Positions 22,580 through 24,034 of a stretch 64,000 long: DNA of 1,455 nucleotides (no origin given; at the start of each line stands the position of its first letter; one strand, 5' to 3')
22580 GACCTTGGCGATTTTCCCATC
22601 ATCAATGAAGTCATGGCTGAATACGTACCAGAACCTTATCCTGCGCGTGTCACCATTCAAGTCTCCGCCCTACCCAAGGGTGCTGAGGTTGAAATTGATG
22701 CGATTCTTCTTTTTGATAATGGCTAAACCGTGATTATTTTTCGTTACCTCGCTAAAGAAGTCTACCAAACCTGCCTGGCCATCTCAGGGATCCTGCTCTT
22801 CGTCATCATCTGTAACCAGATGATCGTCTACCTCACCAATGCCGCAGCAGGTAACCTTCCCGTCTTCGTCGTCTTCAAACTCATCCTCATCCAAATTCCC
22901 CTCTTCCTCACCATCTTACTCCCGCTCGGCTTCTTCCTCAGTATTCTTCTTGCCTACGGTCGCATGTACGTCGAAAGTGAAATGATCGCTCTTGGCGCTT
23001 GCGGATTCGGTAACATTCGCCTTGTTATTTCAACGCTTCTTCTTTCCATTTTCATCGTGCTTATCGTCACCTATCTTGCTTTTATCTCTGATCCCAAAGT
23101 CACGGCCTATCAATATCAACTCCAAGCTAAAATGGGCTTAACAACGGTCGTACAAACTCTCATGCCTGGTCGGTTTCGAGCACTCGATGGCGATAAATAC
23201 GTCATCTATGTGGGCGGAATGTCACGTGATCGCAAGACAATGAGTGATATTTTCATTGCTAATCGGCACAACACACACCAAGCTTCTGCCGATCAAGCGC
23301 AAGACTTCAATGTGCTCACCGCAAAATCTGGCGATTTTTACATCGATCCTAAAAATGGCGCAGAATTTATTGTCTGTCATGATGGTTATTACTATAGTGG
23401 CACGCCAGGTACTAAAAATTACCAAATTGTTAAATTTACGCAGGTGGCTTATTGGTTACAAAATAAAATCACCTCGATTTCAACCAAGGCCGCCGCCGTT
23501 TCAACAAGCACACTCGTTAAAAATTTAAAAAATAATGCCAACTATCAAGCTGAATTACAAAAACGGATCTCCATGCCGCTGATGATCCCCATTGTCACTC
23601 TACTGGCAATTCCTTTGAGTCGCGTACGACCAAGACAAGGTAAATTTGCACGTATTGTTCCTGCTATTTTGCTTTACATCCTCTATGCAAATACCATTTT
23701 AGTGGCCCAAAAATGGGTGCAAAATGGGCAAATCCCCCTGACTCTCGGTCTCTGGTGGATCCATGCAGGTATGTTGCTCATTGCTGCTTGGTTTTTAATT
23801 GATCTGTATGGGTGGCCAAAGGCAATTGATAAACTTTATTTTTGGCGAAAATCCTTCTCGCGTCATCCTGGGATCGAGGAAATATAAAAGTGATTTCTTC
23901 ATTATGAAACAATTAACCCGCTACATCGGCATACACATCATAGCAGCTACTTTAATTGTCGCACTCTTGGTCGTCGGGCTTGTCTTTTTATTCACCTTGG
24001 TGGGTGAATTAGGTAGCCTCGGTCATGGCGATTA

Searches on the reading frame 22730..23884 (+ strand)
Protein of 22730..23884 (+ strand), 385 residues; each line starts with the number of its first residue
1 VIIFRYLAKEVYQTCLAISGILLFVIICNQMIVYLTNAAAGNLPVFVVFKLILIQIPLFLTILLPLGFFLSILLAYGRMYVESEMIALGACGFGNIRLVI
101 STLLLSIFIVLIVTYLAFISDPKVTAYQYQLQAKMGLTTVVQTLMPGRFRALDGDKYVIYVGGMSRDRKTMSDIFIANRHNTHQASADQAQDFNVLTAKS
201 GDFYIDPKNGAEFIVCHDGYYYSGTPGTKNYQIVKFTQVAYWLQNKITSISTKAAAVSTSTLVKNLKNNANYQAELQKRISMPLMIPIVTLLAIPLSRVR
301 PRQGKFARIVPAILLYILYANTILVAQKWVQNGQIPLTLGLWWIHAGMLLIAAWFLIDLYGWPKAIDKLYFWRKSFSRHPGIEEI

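Call 62: search_protein_families(library=pfam, proteins=[window:22730-23884:+], max_evalue=0.001)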
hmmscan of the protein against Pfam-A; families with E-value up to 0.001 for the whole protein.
window:22730-23884:+ (385 aa): 1 family
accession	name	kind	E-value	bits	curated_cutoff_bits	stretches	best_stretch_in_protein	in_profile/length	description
PF03739.19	LptF_LptG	-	1.1e-63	215.8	27.9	1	5-356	1-351/353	Lipopolysaccharide export system permease LptF/LptG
